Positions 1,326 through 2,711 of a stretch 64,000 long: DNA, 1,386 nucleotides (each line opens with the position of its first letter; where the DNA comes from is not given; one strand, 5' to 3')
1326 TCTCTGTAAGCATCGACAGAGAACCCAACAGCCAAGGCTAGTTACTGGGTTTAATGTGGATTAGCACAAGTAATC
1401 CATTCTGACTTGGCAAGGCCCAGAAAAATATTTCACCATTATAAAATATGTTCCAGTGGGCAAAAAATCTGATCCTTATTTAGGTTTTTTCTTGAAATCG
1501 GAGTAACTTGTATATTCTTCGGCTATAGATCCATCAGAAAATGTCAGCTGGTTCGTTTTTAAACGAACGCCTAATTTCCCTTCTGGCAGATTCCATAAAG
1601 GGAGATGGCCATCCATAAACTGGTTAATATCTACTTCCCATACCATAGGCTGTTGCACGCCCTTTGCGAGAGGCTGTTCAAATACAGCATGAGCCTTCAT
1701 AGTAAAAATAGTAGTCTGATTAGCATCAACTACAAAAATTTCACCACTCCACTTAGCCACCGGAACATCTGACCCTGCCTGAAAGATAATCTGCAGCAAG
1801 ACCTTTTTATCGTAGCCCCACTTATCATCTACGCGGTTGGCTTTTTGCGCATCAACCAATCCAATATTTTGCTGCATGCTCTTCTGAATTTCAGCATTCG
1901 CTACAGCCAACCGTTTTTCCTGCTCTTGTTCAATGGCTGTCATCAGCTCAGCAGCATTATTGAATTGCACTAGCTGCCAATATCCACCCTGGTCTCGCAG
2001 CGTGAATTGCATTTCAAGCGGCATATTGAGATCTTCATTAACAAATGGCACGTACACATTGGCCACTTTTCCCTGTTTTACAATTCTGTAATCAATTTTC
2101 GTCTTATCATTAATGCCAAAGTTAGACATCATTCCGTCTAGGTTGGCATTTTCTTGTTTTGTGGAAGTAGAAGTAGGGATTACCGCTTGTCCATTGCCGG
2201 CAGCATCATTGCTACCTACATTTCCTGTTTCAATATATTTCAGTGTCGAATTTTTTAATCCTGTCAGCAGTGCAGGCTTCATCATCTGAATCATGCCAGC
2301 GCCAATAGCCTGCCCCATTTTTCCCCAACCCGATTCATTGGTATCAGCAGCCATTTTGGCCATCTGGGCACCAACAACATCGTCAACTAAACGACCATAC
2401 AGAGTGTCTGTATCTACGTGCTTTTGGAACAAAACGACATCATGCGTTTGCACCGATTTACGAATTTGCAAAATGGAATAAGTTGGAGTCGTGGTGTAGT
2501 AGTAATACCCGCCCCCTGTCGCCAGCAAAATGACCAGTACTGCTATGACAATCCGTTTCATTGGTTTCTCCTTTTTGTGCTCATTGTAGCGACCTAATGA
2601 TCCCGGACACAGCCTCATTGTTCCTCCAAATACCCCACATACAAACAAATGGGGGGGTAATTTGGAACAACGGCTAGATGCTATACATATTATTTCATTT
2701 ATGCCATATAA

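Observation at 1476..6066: Island cargo block: AbiEi/AbiEii flanked by two orphan genes, a candidate composite anti-phage locus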

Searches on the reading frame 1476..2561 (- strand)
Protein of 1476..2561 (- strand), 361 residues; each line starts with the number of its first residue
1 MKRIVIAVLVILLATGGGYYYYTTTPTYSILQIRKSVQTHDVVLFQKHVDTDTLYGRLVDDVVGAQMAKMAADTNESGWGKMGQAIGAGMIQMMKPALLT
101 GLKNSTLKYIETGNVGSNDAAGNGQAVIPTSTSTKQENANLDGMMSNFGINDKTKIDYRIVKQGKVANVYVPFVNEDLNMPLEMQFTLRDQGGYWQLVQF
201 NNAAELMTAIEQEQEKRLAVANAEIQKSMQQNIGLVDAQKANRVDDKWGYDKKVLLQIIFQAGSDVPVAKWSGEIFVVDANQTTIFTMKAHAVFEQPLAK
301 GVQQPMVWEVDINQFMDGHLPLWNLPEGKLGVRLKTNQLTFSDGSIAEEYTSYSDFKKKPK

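Call 4: search_protein_families(library=pfam, proteins=[window:1476-2561:-], max_evalue=0.1)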
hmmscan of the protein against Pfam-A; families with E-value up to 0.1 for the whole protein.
window:1476-2561:- (361 aa): 3 families
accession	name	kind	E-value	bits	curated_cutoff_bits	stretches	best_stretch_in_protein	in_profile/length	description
PF11159.13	DUF2939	-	3.1e-08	34.3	24.8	1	20-100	6-86/93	Protein of unknown function (DUF2939)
PF25061.1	RRM_fung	-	0.036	14.7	27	0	30-63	31-64/85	Fungal RNA-binding domain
PF00859.23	CTF_NFI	-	0.038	14.3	27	1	26-133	160-261/288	CTF/NF-I family transcription modulation region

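Call 5: search_protein_families(library=padloc, proteins=[window:1476-2561:-], max_evalue=0.1)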
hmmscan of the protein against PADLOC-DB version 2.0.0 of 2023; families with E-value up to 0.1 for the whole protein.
window:1476-2561:- (361 aa): 1 family
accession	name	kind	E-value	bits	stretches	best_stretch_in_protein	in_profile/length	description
PDLC05037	PDC-S55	-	7.7e-08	30.6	1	1-100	1-98/182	-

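Call 7: search_protein_families(library=ncbifam, proteins=[window:1476-2561:-], max_evalue=0.1)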
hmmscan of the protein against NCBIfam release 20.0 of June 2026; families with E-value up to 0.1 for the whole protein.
window:1476-2561:- (361 aa): 0 families

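Call 8: search_protein_families(library=phrogs, proteins=[window:1476-2561:-], max_evalue=0.1)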
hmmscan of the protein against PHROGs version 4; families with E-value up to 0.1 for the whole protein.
window:1476-2561:- (361 aa): 1 family
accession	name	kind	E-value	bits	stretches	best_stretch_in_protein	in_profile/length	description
phrog_38318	-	unknown function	0.019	15.8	0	135-158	14-39/51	-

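Call 11: find_homologous_proteins(query=window:1476-2561:-, max_evalue=0.001)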
Query window:1476-2561:- (361 aa): 15 proteins with E <= 0.001 among 1768 candidates.
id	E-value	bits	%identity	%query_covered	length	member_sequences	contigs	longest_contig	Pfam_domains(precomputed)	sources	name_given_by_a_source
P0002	4.6e-237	804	100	100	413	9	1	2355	PF11159.14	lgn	-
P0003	6.1e-157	540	67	99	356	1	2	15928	PF11159.14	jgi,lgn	jgi:hypothetical protein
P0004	7.1e-153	527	63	99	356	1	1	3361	PF11159.14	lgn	-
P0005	3.8e-118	413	52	99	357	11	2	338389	PF11159.14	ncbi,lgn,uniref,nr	ncbi:DUF2939 domain-containing protein [Pseudomonas jinjuensis]|uniref:DUF2939 domain-containing pro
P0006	8.6e-115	402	50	99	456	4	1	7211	PF05036.19,PF11159.14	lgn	-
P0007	2.7e-114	400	51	99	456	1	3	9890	PF05036.19,PF11159.14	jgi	jgi:hypothetical protein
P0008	2.0e-111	391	49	99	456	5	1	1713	PF05036.19,PF11159.14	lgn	-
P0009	2.9e-93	331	44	99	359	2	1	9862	PF11159.14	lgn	-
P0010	1.5e-77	279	55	65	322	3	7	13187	PF05036.19,PF11159.14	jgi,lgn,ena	-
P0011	2.4e-76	275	53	65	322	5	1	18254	PF05036.19,PF11159.14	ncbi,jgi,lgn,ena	-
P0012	4.6e-76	275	53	65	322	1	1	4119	PF05036.19,PF11159.14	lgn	-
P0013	3.7e-74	268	53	65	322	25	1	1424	PF05036.19,PF11159.14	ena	-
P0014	1.1e-72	263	53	65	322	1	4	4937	PF05036.19,PF11159.14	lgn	-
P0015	2.6e-67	246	49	65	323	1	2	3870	PF05036.19,PF11159.14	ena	-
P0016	3.8e-52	196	44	64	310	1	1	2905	PF05036.19,PF11159.14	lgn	-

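Call 13: find_encoding_contigs(protein=P0003, flank=8000, max_places=4)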
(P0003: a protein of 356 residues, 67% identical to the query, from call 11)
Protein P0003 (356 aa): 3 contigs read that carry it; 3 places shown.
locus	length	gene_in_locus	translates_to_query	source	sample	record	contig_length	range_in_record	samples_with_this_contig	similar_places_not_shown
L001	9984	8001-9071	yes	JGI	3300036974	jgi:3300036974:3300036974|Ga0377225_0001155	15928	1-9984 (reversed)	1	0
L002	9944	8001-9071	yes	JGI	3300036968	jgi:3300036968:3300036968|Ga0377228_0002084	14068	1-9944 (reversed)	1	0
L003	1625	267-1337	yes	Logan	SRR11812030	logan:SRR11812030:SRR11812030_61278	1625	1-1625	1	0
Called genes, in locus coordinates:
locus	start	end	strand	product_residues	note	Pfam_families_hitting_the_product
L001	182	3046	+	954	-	PF00176:SNF2-rel_dom, PF00270:DEAD, PF04851:ResIII, PF00271:Helicase_C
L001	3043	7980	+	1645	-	PF07669:Eco57I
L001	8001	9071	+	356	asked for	PF11159:DUF2939 (weak)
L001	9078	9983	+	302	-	?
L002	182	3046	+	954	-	PF00176:SNF2-rel_dom, PF00270:DEAD, PF04851:ResIII, PF00271:Helicase_C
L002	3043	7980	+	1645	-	PF07669:Eco57I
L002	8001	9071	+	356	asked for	PF11159:DUF2939 (weak)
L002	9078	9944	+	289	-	?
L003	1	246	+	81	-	?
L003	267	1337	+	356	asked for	PF11159:DUF2939 (weak)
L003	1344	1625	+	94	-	?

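Call 14: find_encoding_contigs(protein=P0005, flank=8000, max_places=3)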
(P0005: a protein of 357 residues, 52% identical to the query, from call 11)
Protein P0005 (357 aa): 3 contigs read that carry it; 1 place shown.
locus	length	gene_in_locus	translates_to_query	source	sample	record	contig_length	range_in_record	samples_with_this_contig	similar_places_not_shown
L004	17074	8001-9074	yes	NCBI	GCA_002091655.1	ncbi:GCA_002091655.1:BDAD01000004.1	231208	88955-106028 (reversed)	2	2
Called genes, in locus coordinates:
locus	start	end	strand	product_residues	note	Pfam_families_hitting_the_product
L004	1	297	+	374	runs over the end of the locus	PF00149:Metallophos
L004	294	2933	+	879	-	PF02463:SMC_N (faint), PF13175:AAA_15 (weak), PF13476:AAA_23 (weak)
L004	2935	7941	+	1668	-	PF07669:Eco57I (faint)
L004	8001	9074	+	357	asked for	PF11159:DUF2939 (weak)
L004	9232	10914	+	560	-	PF01618:MotA_ExbB (weak), PF28082:ZorA-like_t1, PF07464:ApoLp-III (faint), PF01442:Apolipoprotein (weak)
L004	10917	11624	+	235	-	PF00691:OmpA (weak)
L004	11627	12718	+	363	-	PF26739:DUF8245, PF13392:HNH_3 (faint)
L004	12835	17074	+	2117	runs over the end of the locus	PF00270:DEAD, PF00271:Helicase_C, PF09369:MZB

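Call 18: find_encoding_contigs(protein=P0007, flank=8000, max_places=3)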
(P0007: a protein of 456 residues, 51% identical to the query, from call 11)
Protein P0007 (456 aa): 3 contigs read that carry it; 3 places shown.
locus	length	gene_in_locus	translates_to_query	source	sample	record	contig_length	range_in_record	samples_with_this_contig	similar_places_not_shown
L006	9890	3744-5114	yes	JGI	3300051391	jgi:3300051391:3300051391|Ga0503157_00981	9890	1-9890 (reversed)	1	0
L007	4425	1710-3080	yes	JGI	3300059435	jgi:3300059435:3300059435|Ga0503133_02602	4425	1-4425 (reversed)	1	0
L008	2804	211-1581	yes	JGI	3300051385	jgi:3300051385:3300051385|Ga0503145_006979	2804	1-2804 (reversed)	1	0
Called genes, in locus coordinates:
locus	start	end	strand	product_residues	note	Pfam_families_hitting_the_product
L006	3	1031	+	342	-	?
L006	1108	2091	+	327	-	PF18288:FAA_hydro_N_2, PF01557:FAA_hydrolase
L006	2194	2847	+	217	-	PF02798:GST_N, PF13417:GST_N_3, PF13409:GST_N_2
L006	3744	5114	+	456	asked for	PF11159:DUF2939, PF05036:SPOR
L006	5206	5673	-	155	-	PF01047:MarR (weak), PF12802:MarR_2 (weak), PF13404:HTH_AsnC-type, PF13412:HTH_24, PF01037:AsnC_trans_reg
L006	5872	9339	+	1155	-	PF02775:TPP_enzyme_C (faint), PF01558:POR, PF20169:DUF6537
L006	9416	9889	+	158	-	?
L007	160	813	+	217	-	PF02798:GST_N, PF13417:GST_N_3, PF13409:GST_N_2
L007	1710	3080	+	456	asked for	PF11159:DUF2939, PF05036:SPOR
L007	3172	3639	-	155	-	PF01047:MarR (weak), PF12802:MarR_2 (weak), PF13404:HTH_AsnC-type, PF13412:HTH_24, PF01037:AsnC_trans_reg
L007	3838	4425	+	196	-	?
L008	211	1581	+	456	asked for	PF11159:DUF2939, PF05036:SPOR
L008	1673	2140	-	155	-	PF01047:MarR (weak), PF12802:MarR_2 (weak), PF13404:HTH_AsnC-type, PF13412:HTH_24, PF01037:AsnC_trans_reg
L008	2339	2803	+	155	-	?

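Call 19: find_encoding_contigs(protein=P0011, flank=8000, max_places=3)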
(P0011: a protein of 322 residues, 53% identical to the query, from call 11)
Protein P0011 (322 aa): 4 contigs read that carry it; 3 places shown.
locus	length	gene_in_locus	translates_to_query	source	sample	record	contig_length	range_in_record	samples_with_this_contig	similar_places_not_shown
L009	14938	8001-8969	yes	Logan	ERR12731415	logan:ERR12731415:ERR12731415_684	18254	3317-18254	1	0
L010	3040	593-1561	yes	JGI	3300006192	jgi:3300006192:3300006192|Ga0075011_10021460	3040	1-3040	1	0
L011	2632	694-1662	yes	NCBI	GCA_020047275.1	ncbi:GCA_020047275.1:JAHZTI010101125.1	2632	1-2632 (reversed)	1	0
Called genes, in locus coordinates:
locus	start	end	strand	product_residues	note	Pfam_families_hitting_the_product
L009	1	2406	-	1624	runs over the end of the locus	PF13156:Mrr_cat_2, PF00270:DEAD, PF04851:ResIII, PF00271:Helicase_C, PF22240:ISP_coupler, PF02384:N6_Mtase (weak), PF18135:Type_ISP_C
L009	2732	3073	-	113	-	PF13560:HTH_31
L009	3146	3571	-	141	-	-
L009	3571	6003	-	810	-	PF18821:LPD7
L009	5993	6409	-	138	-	PF21983:NikA-like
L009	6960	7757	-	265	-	-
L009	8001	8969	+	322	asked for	PF11159:DUF2939, PF05036:SPOR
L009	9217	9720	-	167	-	-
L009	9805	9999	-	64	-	-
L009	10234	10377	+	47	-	-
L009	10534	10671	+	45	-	-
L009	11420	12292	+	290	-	PF01051:Rep3_N, PF21205:Rep3_C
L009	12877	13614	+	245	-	PF00149:Metallophos, PF12850:Metallophos_2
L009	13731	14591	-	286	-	PF13276:HTH_21, PF00665:rve, PF13333:rve_2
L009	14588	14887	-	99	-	PF01527:HTH_Tnp_1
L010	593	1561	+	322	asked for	PF11159:DUF2939, PF05036:SPOR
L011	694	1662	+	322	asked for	PF11159:DUF2939, PF05036:SPOR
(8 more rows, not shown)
